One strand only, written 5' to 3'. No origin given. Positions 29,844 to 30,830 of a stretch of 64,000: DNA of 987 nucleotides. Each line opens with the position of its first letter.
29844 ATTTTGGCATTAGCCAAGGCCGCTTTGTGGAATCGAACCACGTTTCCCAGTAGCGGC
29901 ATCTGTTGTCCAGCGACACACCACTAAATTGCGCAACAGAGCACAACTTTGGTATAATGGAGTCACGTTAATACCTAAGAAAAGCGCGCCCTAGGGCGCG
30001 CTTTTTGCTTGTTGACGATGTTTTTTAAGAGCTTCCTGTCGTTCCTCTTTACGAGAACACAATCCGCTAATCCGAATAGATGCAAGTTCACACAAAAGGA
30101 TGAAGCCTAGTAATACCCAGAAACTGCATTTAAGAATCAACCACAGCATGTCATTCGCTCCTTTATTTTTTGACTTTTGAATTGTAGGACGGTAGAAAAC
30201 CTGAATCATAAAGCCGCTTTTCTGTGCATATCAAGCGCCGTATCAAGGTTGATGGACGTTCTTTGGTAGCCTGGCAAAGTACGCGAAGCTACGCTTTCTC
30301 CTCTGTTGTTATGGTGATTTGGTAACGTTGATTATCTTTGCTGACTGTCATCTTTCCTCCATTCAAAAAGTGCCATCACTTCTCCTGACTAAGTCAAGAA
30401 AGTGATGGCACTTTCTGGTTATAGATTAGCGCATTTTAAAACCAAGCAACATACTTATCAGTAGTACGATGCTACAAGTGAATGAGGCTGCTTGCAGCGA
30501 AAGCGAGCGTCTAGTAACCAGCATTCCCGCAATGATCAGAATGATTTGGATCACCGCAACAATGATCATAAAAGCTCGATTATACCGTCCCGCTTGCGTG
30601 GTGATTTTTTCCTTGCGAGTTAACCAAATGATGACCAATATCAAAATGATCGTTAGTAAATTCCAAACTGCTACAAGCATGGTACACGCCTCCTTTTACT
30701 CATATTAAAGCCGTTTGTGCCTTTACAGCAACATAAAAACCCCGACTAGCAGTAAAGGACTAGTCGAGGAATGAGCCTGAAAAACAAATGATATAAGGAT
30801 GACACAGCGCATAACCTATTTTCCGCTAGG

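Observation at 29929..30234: Fst/par-like type I toxin-antitoxin: 52-aa hydrophobic peptide with convergent antisense RNA sharing a bidirectional terminator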

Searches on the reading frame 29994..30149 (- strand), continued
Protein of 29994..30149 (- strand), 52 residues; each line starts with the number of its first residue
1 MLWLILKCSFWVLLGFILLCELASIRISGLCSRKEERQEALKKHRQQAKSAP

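Call 73: find_encoding_contigs(protein=P0087, flank=5000, max_places=2)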
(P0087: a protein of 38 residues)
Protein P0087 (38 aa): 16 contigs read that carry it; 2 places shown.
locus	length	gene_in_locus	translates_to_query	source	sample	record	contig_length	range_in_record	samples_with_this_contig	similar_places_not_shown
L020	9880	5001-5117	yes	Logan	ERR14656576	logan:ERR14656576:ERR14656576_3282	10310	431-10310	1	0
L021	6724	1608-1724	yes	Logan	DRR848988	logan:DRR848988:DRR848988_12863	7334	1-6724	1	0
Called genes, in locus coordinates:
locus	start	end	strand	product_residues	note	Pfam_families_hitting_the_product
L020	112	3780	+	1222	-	PF17802:SpaA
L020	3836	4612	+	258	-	-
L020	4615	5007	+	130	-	-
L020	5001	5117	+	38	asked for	-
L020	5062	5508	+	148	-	-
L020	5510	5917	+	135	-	-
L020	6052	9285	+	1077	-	PF01807:Zn_ribbon_DnaG (weak), PF08275:DNAG_N, PF01751:Toprim, PF13155:Toprim_2, PF13662:Toprim_4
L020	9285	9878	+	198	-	?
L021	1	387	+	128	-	?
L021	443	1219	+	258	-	-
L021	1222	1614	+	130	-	-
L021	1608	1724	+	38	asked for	-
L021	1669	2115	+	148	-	-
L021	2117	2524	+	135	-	-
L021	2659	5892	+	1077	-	PF01807:Zn_ribbon_DnaG (weak), PF08275:DNAG_N, PF01751:Toprim, PF13155:Toprim_2, PF13662:Toprim_4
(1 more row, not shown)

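Call 74: find_encoding_contigs(protein=P0086, flank=5000, max_places=2)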
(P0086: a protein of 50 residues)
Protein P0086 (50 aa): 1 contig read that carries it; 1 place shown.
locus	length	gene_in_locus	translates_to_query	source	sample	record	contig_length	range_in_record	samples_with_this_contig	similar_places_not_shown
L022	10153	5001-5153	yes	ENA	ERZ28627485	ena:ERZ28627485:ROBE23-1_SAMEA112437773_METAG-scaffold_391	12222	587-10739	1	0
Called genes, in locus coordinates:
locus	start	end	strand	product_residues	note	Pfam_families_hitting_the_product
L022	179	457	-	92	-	-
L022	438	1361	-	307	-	PF01656:CbiA, PF06564:CBP_BcsQ, PF09140:MipZ (faint), PF13614:AAA_31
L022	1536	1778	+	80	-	-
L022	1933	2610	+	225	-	-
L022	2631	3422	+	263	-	PF08708:PriCT_1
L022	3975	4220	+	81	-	PF17362:pXO2-34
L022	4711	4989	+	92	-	-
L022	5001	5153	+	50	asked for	-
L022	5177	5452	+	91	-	PF27286:YosH_C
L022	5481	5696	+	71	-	-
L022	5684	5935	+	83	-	-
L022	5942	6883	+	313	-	-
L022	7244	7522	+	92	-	PF20432:Xre-like-HTH (weak), PF12844:HTH_19 (weak), PF13560:HTH_31 (weak), PF01381:HTH_3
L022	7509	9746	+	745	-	-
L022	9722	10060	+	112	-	PF00746:Gram_pos_anchor (weak)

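Call 75: find_encoding_contigs(protein=P0120, flank=5000, max_places=2)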
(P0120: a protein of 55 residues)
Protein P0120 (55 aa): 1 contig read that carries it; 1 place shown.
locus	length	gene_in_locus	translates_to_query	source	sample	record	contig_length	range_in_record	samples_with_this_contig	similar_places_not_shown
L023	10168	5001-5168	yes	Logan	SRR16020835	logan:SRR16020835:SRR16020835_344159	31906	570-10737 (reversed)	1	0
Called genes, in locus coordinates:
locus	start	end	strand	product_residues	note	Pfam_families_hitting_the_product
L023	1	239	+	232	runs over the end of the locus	-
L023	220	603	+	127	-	-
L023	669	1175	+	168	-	-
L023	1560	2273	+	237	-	-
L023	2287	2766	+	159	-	-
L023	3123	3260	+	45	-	-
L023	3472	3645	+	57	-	-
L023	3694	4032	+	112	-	-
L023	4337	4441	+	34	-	-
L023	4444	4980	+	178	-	PF04098:Rad52_Rad22 (faint)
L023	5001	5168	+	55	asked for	-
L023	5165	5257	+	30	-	-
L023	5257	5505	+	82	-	PF10685:KGG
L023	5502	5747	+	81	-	-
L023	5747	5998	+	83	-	-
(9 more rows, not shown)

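Call 77: search_protein_families(library=phrogs, proteins=[window:29994-30149:-, P0087, P0088, P0091, P0120, P0097, P0113], max_evalue=0.01)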
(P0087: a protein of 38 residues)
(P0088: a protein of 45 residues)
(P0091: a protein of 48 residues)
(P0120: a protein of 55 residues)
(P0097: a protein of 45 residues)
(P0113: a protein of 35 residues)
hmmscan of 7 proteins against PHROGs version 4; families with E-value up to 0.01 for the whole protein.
seq(52 aa): 0 families

P0087 (38 aa): 0 families

P0088 (45 aa): 2 families
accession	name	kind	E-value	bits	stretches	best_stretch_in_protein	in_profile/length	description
phrog_37432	-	other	0.0008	20.3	1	5-43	2-40/45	transglycosylase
phrog_20030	-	unknown function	0.00092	20.1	1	1-43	45-87/162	-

P0091 (48 aa): 0 families

P0120 (55 aa): 0 families

P0097 (45 aa): 0 families

P0113 (35 aa): 0 families

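Call 82: find_encoding_contigs(protein=P0092, flank=4000, max_places=2)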
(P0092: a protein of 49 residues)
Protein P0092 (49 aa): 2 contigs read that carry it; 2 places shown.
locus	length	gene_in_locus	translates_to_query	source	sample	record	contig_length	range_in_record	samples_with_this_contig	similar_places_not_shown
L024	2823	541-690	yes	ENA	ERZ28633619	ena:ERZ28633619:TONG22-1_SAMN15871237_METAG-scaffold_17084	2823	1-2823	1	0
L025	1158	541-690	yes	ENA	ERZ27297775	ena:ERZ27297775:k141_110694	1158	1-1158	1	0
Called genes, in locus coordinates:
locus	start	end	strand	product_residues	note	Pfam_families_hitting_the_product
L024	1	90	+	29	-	?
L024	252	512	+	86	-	-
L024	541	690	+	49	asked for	-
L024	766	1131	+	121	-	-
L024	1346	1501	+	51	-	-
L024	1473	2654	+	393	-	PF14311:DUF4379 (faint)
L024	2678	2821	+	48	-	?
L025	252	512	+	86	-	-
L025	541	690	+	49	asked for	-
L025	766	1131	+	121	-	-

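Call 83: find_encoding_contigs(protein=P0098, flank=4000, max_places=2)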
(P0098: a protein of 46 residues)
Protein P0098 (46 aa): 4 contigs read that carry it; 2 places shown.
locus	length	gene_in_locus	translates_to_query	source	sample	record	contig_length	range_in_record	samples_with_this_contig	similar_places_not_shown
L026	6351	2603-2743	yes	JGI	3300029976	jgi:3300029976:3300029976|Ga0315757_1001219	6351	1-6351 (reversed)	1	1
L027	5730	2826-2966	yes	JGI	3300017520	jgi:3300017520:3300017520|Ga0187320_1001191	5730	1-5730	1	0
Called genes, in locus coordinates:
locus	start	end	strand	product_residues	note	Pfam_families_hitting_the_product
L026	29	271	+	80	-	-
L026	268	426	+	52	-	-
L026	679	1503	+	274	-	PF23343:REP_ORF2-G2P (weak)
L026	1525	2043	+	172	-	PF06356:DUF1064 (weak)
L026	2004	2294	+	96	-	PF13560:HTH_31 (weak), PF01381:HTH_3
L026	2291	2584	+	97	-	-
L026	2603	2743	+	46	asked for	-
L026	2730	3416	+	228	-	-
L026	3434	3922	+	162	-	-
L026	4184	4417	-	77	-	-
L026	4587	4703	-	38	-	-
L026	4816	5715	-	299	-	-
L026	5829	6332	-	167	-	-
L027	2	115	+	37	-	?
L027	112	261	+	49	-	-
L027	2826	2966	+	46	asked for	-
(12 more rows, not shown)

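Call 99: find_encoding_contigs(protein=P0085, flank=3000, max_places=2)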
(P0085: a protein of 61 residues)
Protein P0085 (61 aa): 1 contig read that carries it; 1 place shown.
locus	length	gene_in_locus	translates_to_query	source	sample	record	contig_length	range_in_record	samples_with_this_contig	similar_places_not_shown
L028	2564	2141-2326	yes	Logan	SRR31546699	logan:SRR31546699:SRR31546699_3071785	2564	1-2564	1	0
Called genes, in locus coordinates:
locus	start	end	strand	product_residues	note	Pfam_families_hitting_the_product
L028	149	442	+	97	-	-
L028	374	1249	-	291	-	-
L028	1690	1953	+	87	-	-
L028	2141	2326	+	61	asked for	-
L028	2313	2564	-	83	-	?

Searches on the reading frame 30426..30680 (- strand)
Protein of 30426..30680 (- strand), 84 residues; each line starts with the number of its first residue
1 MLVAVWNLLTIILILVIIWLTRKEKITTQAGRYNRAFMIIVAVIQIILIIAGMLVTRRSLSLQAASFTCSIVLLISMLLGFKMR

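Call 19: search_protein_families(library=pfam, proteins=[window:30426-30680:-], max_evalue=1)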
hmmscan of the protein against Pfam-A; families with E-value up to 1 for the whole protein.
window:30426-30680:- (84 aa): 5 families
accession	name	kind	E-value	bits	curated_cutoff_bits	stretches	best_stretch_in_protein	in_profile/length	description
PF00003.28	7tm_3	-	0.23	11.5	33.5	1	2-79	168-244/251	7 transmembrane sweet-taste receptor of 3 GCPR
PF00032.22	Cytochrom_B_C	-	0.25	12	20.7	1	9-69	39-99/102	Cytochrome b(C-terminal)/b6/petD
PF19558.4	DUF6080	-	0.33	9.9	27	1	32-83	338-389/447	Family of unknown function (DUF6080)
PF00335.26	Tetraspanin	-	0.69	10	32.1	1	7-81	13-93/225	Tetraspanin family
PF24357.1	TMD0_ABC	-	0.76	10.3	27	1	2-82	29-111/159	ABC transporter TMD0 domain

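Call 32: search_protein_families(library=ncbifam, proteins=[window:30426-30680:-], max_evalue=10)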
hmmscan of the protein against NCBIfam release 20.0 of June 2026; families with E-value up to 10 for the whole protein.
window:30426-30680:- (84 aa): 3 families
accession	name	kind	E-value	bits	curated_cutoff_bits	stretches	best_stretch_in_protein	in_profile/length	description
NF046002.1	MAG3450_fam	equivalog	0.036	14.3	70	1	5-80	5-81/121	MAG3450 family membrane protein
NF053700.1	bfi2_fam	equivalog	0.71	9.2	350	1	7-65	146-205/294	Bf21 family immunity protein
NF041023.1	PP0621_fam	subfamily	4.7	7.5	45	1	8-30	4-26/71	PP0621 family protein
